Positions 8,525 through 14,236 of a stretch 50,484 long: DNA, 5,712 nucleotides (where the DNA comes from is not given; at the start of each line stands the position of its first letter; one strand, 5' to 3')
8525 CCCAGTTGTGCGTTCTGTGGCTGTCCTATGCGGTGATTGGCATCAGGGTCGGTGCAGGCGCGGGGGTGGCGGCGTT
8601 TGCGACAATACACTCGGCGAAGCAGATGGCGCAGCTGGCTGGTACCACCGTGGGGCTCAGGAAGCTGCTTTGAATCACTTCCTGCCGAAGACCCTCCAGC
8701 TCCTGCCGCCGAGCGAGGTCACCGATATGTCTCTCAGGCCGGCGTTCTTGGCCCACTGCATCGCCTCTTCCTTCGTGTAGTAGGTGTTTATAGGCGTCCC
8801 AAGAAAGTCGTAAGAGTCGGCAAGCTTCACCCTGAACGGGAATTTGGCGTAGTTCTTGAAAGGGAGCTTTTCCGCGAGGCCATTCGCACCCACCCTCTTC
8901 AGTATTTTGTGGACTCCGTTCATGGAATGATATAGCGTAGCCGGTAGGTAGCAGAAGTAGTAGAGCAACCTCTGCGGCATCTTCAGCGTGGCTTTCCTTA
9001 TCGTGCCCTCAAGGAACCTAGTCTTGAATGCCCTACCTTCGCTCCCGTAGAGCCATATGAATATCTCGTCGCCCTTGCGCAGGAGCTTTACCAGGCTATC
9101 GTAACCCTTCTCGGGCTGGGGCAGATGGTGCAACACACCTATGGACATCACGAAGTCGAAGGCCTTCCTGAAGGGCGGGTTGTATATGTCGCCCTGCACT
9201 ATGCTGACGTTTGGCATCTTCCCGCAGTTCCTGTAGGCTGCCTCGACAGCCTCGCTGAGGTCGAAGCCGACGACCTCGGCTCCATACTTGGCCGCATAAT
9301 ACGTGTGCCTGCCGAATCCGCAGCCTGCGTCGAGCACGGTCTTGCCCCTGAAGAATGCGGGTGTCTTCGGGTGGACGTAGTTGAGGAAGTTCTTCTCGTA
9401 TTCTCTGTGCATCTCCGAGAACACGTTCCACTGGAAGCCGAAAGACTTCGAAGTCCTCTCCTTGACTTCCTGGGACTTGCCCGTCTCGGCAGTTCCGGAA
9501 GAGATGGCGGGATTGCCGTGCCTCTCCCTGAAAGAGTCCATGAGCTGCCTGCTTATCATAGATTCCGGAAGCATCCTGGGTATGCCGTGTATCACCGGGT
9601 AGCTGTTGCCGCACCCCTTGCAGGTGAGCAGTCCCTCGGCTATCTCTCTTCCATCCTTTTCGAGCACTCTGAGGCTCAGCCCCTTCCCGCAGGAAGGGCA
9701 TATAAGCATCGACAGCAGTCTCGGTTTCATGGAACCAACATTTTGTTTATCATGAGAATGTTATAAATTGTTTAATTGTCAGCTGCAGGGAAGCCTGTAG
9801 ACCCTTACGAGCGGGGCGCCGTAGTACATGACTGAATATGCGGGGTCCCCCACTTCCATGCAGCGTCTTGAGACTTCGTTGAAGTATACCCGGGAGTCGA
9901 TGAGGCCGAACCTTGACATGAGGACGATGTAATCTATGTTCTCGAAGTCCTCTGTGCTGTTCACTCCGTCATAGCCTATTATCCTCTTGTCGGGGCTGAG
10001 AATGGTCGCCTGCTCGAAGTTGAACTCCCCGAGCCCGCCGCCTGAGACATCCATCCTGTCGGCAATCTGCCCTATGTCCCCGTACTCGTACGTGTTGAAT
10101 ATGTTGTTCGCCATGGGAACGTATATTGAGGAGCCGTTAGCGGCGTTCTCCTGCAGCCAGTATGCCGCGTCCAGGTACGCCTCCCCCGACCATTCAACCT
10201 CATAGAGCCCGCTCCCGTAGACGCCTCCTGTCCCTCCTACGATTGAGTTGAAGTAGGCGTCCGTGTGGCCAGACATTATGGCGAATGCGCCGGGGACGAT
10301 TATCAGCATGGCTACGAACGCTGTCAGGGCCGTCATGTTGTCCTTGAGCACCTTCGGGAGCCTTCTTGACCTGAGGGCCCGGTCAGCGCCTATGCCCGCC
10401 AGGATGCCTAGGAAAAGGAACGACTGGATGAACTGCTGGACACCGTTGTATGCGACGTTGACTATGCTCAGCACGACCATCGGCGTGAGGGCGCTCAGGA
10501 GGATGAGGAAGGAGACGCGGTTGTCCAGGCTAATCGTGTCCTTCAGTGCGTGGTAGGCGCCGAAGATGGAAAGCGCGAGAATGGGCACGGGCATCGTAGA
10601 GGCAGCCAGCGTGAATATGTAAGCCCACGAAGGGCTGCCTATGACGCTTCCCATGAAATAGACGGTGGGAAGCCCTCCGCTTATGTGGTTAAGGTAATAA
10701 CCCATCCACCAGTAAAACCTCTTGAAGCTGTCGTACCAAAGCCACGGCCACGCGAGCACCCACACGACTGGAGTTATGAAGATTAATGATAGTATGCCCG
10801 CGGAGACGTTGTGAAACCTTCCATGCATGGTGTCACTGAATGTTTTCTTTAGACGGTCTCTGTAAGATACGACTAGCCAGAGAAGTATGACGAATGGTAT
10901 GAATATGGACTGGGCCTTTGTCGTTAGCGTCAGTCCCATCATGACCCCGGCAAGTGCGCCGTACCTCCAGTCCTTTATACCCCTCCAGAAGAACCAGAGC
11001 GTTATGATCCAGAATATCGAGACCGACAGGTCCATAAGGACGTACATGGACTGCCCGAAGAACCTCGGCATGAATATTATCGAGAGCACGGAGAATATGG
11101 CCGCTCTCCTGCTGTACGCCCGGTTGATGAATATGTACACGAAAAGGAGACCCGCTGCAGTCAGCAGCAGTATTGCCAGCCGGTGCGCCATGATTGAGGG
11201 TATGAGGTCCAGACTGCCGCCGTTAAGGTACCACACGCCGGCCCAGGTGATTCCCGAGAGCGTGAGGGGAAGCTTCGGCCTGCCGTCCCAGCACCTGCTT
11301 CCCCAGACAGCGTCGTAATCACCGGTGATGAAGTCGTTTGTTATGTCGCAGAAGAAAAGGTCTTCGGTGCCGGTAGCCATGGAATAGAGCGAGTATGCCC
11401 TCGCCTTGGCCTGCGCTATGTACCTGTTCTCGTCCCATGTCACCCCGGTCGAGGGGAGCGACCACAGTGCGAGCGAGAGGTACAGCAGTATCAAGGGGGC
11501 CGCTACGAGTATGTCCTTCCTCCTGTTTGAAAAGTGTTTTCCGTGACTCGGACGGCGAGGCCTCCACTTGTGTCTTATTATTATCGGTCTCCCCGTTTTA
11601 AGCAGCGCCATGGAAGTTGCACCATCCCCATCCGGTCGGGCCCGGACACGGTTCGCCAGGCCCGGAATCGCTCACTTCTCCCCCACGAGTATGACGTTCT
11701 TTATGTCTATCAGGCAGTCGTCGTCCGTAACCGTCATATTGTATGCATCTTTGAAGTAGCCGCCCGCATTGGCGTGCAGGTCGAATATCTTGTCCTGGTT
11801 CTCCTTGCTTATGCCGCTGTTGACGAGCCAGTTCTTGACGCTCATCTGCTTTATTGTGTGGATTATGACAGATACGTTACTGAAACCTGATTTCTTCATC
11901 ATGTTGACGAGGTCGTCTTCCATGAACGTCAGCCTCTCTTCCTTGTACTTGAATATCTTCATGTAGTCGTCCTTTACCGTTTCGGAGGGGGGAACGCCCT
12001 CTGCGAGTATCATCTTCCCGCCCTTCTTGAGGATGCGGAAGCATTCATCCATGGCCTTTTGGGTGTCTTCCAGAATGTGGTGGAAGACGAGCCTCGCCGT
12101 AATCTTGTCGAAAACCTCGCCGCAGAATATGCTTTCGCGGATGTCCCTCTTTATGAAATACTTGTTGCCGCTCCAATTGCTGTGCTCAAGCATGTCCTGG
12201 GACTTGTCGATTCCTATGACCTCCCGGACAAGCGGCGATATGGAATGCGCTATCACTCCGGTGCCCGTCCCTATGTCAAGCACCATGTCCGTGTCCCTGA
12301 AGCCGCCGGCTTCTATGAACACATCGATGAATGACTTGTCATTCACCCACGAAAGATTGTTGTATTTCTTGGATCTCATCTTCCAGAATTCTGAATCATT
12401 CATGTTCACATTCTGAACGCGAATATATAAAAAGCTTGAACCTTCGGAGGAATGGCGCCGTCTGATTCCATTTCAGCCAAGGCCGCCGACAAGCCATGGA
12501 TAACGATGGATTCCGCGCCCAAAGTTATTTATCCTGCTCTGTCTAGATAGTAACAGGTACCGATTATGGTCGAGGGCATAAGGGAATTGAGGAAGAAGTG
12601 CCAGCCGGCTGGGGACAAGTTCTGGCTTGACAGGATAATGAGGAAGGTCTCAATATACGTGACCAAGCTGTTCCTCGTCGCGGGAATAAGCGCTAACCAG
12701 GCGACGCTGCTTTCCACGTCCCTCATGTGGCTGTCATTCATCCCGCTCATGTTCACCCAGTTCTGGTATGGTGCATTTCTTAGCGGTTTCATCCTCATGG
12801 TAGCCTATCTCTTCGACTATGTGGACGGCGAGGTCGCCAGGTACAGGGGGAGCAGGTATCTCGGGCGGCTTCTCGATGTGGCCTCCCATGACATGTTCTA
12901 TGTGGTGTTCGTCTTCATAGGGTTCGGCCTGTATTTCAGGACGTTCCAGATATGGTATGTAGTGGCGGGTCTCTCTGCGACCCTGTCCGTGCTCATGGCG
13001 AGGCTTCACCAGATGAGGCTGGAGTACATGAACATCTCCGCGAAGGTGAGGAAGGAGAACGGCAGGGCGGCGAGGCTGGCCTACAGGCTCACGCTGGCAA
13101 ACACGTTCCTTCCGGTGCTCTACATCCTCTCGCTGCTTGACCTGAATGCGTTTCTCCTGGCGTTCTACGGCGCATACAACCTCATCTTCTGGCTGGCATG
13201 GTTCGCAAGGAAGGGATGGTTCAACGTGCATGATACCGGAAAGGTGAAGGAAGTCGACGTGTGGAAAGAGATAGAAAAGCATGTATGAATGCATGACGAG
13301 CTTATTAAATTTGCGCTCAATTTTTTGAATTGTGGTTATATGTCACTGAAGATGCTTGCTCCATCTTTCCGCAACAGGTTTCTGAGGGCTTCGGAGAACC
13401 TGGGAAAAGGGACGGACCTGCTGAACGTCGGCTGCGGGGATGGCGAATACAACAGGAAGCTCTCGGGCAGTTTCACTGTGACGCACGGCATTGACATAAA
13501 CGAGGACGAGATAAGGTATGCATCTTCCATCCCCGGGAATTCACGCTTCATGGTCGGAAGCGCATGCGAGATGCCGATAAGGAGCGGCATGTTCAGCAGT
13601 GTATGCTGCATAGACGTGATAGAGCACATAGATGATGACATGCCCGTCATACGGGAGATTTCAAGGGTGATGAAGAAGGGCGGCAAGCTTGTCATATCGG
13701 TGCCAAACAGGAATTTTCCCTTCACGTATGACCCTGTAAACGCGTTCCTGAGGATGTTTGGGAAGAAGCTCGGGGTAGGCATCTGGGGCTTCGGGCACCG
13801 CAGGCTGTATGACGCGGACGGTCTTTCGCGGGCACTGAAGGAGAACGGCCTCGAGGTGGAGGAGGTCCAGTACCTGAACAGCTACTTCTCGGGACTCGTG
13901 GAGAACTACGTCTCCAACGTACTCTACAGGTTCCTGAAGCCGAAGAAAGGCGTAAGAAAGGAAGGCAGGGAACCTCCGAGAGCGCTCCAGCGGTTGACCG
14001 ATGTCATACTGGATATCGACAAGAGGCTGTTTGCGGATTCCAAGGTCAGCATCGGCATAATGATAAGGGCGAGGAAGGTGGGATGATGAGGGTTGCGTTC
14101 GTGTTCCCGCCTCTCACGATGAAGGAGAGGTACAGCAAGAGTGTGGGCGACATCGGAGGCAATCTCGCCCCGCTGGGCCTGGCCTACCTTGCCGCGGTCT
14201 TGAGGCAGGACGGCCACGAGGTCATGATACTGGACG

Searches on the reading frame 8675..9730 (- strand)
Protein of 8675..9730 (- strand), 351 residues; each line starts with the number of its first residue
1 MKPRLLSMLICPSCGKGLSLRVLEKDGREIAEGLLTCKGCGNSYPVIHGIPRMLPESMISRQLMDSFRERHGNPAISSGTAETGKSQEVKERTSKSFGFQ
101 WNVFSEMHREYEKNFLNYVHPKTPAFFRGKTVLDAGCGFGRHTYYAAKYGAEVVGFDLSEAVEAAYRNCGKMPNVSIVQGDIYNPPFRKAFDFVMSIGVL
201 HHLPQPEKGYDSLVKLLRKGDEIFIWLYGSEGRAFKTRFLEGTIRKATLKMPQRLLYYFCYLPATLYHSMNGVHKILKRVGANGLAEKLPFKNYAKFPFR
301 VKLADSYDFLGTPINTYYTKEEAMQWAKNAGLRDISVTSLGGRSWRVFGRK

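Call 8: search_protein_families(library=pfam, proteins=[window:8675-9730:-], max_evalue=0.01)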
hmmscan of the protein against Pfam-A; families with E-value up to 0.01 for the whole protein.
window:8675-9730:- (351 aa): 13 families
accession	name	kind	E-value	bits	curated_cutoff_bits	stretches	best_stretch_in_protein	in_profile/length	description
PF08241.18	Methyltransf_11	-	1.7e-18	67.5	21.2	1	133-223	1-93/95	Methyltransferase domain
PF13649.12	Methyltransf_25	-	4.9e-17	62.8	27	1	132-220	1-96/97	Methyltransferase domain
PF13847.12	Methyltransf_31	-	5.8e-14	52.4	27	1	128-225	3-109/145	Methyltransferase domain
PF08242.18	Methyltransf_12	-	3.3e-12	47.4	30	1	133-220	1-95/98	Methyltransferase domain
PF13489.12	Methyltransf_23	-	1.4e-10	41.6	27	1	124-225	18-116/164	Methyltransferase domain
PF03966.22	Trm112p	-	3.4e-07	30.5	22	1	2-47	1-38/40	Trm112p-like protein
PF02353.26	CMAS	-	5.8e-07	29.5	27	1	128-205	62-142/273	Mycolic acid cyclopropane synthetase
PF08003.17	Methyltransf_9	-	1.5e-06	27.8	23.8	1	127-225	114-217/315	Protein of unknown function (DUF1698)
PF01728.25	FtsJ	-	1e-05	26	24.1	1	126-194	19-95/181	FtsJ-like methyltransferase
PF03848.20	TehB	-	8.6e-05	22.5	20.4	1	131-203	33-108/193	Tellurite resistance protein TehB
PF05175.20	MTS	-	0.00047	20.3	23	1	102-196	9-104/170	Methyltransferase small domain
PF05724.17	TPMT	-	0.0017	18.5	26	0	128-179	37-89/218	Thiopurine S-methyltransferase (TPMT)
PF01209.24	Ubie_methyltran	-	0.0093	15.8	20.1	0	94-224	17-150/233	ubiE/COQ5 methyltransferase family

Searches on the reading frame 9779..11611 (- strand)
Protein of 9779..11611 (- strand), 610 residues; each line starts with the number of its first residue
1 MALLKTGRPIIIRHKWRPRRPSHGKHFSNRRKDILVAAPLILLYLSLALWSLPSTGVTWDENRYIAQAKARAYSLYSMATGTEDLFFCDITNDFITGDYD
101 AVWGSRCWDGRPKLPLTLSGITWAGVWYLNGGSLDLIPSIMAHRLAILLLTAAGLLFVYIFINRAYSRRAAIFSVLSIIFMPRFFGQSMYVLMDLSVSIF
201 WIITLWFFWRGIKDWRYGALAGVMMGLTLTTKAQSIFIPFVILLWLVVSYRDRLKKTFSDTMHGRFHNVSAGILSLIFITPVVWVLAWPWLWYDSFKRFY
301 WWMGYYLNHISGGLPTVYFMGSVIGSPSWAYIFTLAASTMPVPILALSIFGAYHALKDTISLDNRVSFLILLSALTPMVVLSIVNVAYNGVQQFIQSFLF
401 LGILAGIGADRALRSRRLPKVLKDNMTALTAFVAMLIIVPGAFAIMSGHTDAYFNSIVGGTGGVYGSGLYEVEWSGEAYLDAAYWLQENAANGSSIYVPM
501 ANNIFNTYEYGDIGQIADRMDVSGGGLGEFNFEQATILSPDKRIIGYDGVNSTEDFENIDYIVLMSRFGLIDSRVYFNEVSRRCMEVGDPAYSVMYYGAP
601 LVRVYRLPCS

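Call 8: search_protein_families(library=pfam, proteins=[window:9779-11611:-], max_evalue=0.01)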
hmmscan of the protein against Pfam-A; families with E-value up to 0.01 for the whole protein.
window:9779-11611:- (610 aa): 2 families
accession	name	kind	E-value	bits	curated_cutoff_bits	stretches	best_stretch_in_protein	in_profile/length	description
PF13231.12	PMT_2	-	6.3e-11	43.2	26.1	1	139-282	20-157/160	Dolichyl-phosphate-mannose-protein mannosyltransferase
PF02366.24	PMT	-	0.00043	20.4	22.7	1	144-289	87-237/245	Dolichyl-phosphate-mannose-protein mannosyltransferase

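Call 54: search_protein_families(library=ncbifam, proteins=[window:9779-11611:-], max_evalue=0.00001)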
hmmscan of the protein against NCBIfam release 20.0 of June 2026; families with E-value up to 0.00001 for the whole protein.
window:9779-11611:- (610 aa): 0 families

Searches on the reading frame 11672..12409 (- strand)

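Call 8: search_protein_families(library=pfam, proteins=[window:11672-12409:-], max_evalue=0.01)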
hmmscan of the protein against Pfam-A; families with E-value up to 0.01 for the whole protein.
window:11672-12409:- (245 aa): 13 families
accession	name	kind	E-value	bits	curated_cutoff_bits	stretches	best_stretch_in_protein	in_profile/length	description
PF08241.18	Methyltransf_11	-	2.7e-16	60.4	21.2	1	44-135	1-95/95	Methyltransferase domain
PF13649.12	Methyltransf_25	-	4.9e-15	56.4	27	1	43-131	1-97/97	Methyltransferase domain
PF13847.12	Methyltransf_31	-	1.6e-13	51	27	1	41-139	5-113/145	Methyltransferase domain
PF13489.12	Methyltransf_23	-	8.6e-13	48.8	27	1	38-181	21-164/164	Methyltransferase domain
PF08242.18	Methyltransf_12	-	2.8e-11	44.4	30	1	44-132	1-97/98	Methyltransferase domain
PF01209.24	Ubie_methyltran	-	5.1e-07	29.7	20.1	1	31-139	39-155/233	ubiE/COQ5 methyltransferase family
PF05219.18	DREV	-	4.6e-05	23.1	26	1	39-148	94-199/265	DREV methyltransferase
PF01555.25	N6_N4_Mtase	-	6.5e-05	23.4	26.7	0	39-76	181-218/221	DNA methylase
PF20922.3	Anamorsin_N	-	0.00016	21.9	27.1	1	99-183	51-123/163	Anamorsin, N-terminal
PF06325.19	PrmA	-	0.00071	19.6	22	1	39-154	161-278/296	Ribosomal protein L11 methyltransferase (PrmA)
PF01135.25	PCMT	-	0.0014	18.9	20.3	1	37-79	71-116/210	Protein-L-isoaspartate(D-aspartate) O-methyltransferase (PCMT)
PF00398.26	RrnaAD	-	0.0014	18.3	24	1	20-79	11-70/263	Ribosomal RNA adenine dimethylase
PF18662.7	HTH_56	-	0.0055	17.2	26.2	0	145-197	30-81/111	Cch helix turn helix domain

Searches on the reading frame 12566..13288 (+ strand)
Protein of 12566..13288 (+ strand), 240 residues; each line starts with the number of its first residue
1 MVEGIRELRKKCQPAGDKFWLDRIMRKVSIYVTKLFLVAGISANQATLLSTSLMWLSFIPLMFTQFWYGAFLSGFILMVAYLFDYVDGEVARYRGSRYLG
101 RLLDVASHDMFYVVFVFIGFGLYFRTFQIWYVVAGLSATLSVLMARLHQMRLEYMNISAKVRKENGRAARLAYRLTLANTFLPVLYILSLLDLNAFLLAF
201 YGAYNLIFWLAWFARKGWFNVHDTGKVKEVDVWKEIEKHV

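Call 8: search_protein_families(library=pfam, proteins=[window:12566-13288:+], max_evalue=0.01)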
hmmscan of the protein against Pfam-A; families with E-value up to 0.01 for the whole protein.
window:12566-13288:+ (240 aa): 1 family
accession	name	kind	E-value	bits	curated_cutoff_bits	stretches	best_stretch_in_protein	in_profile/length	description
PF01066.26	CDP-OH_P_transf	-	8.9e-09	36.4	22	1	43-210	4-145/152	CDP-alcohol phosphatidyltransferase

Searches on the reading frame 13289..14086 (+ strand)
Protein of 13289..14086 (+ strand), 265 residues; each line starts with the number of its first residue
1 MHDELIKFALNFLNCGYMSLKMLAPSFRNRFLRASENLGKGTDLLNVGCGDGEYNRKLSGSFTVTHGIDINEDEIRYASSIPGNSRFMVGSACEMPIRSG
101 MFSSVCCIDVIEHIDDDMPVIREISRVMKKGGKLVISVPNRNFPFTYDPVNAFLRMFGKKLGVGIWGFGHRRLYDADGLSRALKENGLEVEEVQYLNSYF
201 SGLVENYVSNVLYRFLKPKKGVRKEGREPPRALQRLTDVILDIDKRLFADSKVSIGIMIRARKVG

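Call 16: search_protein_families(library=pfam, proteins=[window:13289-14086:+], max_evalue=0.00001)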
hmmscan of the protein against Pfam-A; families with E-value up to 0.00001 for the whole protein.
window:13289-14086:+ (265 aa): 6 families
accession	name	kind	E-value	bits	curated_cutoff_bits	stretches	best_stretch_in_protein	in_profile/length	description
PF08241.18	Methyltransf_11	-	5.4e-17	62.7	21.2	1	45-136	1-95/95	Methyltransferase domain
PF13489.12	Methyltransf_23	-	6.2e-17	62.3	27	1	30-192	12-163/164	Methyltransferase domain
PF13649.12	Methyltransf_25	-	2.2e-12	48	27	1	45-132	2-97/97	Methyltransferase domain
PF13847.12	Methyltransf_31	-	7.3e-12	45.6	27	1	40-141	3-116/145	Methyltransferase domain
PF08242.18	Methyltransf_12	-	2.5e-08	35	30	1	45-134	1-98/98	Methyltransferase domain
PF01209.24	Ubie_methyltran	-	5.3e-06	26.4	20.1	1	29-136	37-151/233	ubiE/COQ5 methyltransferase family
